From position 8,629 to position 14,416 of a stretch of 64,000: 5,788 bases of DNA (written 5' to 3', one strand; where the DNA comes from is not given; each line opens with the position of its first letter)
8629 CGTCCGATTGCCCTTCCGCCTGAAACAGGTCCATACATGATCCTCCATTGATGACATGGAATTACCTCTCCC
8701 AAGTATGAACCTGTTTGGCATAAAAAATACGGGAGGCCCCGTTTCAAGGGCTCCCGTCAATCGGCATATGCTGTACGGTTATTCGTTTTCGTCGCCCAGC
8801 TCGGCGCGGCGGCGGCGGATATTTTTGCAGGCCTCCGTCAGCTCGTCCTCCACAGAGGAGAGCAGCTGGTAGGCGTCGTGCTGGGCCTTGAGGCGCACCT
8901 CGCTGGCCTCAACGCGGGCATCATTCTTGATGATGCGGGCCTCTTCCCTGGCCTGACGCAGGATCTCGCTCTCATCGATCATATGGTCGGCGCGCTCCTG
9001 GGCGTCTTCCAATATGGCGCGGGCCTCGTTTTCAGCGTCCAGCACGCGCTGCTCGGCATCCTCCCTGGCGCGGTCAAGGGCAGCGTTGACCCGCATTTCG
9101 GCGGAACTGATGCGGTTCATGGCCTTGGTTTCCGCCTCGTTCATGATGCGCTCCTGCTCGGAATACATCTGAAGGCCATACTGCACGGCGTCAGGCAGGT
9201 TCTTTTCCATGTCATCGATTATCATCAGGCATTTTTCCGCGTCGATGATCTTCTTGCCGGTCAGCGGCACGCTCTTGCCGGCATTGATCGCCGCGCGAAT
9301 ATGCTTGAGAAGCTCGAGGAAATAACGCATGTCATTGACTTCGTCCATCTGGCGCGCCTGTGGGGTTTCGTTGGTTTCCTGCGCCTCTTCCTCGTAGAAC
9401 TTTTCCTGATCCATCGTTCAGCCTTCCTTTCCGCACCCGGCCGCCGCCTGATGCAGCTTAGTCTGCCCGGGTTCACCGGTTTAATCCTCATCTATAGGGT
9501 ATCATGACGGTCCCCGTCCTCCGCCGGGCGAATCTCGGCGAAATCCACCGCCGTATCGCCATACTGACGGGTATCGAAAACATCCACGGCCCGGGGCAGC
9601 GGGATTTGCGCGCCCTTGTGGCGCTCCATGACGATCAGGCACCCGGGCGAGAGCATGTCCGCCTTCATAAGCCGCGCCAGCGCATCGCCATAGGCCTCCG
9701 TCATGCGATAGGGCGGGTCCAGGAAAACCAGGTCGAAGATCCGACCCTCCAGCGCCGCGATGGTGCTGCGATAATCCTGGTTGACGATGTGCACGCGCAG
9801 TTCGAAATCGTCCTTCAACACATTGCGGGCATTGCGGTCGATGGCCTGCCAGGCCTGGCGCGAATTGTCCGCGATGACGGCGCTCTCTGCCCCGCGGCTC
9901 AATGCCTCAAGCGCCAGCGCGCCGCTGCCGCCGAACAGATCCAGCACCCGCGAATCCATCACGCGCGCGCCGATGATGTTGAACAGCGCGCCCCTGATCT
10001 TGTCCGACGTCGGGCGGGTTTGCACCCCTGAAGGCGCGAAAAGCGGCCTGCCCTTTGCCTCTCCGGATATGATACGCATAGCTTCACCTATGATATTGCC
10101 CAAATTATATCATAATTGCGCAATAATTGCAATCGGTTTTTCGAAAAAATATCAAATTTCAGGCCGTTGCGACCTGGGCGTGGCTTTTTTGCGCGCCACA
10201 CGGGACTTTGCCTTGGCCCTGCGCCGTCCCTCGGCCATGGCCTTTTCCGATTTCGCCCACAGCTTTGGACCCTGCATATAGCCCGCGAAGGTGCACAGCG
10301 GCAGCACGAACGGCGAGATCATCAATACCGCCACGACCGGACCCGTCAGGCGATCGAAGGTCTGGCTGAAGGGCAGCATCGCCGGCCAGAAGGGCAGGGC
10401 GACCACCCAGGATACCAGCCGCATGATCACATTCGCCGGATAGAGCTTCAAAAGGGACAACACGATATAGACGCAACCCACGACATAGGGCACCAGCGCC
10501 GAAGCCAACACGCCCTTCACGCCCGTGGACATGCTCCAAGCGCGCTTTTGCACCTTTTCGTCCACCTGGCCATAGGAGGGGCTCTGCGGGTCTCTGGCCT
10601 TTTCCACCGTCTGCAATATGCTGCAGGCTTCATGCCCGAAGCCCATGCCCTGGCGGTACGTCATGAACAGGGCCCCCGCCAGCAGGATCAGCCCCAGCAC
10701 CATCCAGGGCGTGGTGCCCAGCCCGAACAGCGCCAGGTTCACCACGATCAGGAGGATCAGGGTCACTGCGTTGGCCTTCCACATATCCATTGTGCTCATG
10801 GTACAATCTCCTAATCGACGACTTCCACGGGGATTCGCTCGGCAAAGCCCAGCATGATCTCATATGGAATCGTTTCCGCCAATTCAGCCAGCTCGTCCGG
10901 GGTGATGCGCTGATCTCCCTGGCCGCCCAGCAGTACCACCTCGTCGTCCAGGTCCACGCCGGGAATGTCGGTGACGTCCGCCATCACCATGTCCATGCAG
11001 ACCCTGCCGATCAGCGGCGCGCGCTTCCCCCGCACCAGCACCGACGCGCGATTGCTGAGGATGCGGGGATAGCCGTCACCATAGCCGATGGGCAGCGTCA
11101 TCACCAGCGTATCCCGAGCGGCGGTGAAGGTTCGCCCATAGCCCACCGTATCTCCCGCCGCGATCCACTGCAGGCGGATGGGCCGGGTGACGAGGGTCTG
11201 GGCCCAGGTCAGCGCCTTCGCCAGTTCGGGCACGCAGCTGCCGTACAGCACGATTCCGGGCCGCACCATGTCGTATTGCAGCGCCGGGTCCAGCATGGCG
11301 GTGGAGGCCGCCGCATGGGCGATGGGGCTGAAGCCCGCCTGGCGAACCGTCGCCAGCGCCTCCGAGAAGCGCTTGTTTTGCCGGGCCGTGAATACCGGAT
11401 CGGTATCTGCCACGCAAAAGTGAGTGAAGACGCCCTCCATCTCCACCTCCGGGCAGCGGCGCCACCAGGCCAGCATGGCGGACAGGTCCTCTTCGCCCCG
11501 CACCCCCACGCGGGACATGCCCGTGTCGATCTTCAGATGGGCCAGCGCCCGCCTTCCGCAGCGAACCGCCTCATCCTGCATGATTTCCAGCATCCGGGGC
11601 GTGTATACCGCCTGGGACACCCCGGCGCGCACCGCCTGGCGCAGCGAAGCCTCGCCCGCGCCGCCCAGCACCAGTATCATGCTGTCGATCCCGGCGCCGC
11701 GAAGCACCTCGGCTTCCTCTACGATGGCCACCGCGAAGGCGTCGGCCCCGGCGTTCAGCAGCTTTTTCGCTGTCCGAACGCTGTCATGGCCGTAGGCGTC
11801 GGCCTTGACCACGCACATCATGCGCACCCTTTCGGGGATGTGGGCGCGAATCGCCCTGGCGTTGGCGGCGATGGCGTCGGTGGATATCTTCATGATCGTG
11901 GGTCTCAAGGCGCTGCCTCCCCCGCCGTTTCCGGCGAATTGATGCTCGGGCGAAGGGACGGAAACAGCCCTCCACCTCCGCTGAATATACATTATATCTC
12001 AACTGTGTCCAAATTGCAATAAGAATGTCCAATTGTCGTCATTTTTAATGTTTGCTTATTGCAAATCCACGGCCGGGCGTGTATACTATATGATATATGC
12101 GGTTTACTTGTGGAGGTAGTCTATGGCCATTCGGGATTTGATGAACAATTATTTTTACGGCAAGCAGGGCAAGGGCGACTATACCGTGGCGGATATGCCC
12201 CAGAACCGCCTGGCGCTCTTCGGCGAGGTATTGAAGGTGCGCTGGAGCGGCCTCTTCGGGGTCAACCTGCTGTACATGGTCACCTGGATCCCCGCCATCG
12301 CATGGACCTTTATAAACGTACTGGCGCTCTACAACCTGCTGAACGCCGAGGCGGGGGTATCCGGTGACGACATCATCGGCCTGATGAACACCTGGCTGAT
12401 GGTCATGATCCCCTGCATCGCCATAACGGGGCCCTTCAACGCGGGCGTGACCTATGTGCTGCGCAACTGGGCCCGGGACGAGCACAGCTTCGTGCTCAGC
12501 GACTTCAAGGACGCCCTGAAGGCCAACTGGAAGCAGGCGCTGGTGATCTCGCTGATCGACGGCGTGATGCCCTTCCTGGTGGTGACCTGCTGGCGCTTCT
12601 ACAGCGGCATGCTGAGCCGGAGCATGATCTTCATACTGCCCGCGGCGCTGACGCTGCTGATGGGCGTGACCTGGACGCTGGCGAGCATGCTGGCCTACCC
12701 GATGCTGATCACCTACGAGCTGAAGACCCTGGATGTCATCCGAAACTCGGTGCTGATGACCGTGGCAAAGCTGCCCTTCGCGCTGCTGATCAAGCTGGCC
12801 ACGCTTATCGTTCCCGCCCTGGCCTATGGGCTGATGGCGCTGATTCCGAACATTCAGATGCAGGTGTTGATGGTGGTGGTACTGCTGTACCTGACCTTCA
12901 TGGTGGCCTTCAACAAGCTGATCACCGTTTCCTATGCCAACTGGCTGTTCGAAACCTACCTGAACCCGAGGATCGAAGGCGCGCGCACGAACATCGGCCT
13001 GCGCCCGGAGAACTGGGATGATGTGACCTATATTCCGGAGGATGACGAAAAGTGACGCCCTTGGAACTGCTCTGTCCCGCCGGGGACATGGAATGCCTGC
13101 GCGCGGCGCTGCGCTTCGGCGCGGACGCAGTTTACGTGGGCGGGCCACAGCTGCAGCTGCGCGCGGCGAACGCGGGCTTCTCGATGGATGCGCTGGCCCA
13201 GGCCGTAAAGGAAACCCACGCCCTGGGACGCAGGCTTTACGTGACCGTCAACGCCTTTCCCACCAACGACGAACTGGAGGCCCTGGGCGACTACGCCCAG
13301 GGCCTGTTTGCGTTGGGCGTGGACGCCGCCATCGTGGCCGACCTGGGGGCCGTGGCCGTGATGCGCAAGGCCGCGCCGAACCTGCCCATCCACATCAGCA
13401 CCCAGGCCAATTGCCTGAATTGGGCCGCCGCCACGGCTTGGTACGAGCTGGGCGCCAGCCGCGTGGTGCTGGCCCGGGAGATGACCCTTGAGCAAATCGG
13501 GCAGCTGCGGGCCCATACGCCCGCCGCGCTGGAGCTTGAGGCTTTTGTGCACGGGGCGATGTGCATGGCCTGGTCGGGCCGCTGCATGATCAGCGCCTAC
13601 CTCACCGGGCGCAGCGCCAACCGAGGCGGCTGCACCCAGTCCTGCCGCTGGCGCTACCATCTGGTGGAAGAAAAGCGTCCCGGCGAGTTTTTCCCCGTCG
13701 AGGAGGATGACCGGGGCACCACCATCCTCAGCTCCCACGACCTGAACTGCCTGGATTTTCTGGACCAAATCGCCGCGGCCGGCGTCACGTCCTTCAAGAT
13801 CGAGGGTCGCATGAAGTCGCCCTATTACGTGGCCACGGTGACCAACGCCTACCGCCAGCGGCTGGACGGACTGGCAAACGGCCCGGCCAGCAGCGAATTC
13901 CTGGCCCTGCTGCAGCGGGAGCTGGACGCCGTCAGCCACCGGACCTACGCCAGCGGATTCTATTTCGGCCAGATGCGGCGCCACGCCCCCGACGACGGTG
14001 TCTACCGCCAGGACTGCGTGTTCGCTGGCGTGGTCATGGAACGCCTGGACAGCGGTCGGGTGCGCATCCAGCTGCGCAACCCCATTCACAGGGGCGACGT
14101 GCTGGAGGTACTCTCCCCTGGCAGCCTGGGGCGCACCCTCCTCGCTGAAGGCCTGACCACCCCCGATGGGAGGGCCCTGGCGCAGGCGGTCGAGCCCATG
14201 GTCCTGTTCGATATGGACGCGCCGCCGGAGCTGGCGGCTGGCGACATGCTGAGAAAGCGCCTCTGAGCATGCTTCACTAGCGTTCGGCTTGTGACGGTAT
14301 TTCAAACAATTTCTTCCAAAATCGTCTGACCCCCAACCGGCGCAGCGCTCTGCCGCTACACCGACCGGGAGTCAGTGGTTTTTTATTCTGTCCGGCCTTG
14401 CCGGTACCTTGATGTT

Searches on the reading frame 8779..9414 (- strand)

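Call 21: search_protein_families(library=pfam, proteins=[window:8779-9414:-], max_evalue=0.001)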
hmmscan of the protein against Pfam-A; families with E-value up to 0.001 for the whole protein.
window:8779-9414:- (211 aa): 1 family
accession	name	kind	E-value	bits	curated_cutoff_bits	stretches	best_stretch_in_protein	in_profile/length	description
PF16999.10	V-ATPase_G_2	-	0.0005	21.1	28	1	102-147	10-55/104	Vacuolar (H+)-ATPase G subunit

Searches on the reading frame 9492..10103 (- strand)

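Call 21: search_protein_families(library=pfam, proteins=[window:9492-10103:-], max_evalue=0.001)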
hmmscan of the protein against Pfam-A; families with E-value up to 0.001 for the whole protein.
window:9492-10103:- (203 aa): 4 families
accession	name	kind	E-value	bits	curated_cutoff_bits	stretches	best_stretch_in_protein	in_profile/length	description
PF03602.21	Cons_hypoth95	-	4.5e-48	163.8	24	1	9-188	1-180/182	Conserved hypothetical protein 95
PF05175.20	MTS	-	9.9e-07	29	23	1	34-164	17-145/170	Methyltransferase small domain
PF13578.12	Methyltransf_24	-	0.00013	23.2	26.3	1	58-159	8-102/105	Methyltransferase domain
PF02086.21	MethyltransfD12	-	0.00024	21.4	22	0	102-135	157-188/253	D12 class N6 adenine-specific DNA methyltransferase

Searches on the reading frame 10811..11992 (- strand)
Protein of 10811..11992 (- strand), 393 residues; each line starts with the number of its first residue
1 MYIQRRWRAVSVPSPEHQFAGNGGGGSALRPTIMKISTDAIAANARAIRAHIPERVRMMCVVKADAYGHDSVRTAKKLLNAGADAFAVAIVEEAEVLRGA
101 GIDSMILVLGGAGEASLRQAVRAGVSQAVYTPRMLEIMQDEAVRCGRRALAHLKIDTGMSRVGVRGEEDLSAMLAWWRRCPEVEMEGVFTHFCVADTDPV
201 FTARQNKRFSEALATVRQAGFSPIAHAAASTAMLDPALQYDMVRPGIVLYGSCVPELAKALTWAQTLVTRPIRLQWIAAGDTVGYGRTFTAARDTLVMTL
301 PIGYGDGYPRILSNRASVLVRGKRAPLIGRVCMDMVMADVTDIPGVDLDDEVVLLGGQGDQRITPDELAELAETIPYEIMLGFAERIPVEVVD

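Call 21: search_protein_families(library=pfam, proteins=[window:10811-11992:-], max_evalue=0.001)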
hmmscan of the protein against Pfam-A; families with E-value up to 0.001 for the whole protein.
window:10811-11992:- (393 aa): 2 families
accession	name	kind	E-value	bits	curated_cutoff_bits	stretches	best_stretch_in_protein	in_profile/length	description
PF01168.26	Ala_racemase_N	-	1.5e-62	211.6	24.1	1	36-252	1-218/220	Alanine racemase, N-terminal domain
PF00842.27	Ala_racemase_C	-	2.7e-43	147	25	1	266-389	3-125/127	Alanine racemase, C-terminal domain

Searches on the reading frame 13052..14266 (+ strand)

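Call 12: search_protein_families(library=pfam, proteins=[window:13052-14266:+], max_evalue=0.001)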
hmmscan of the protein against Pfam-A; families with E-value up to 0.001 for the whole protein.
window:13052-14266:+ (404 aa): 2 families
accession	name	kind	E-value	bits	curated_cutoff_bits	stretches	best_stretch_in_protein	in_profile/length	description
PF01136.24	Peptidase_U32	-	3.5e-91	305.1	22.4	1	75-307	1-230/233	Peptidase family U32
PF16325.11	Peptidase_U32_C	-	1.7e-10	41.4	28.2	1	321-401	2-83/83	Peptidase family U32 C-terminal domain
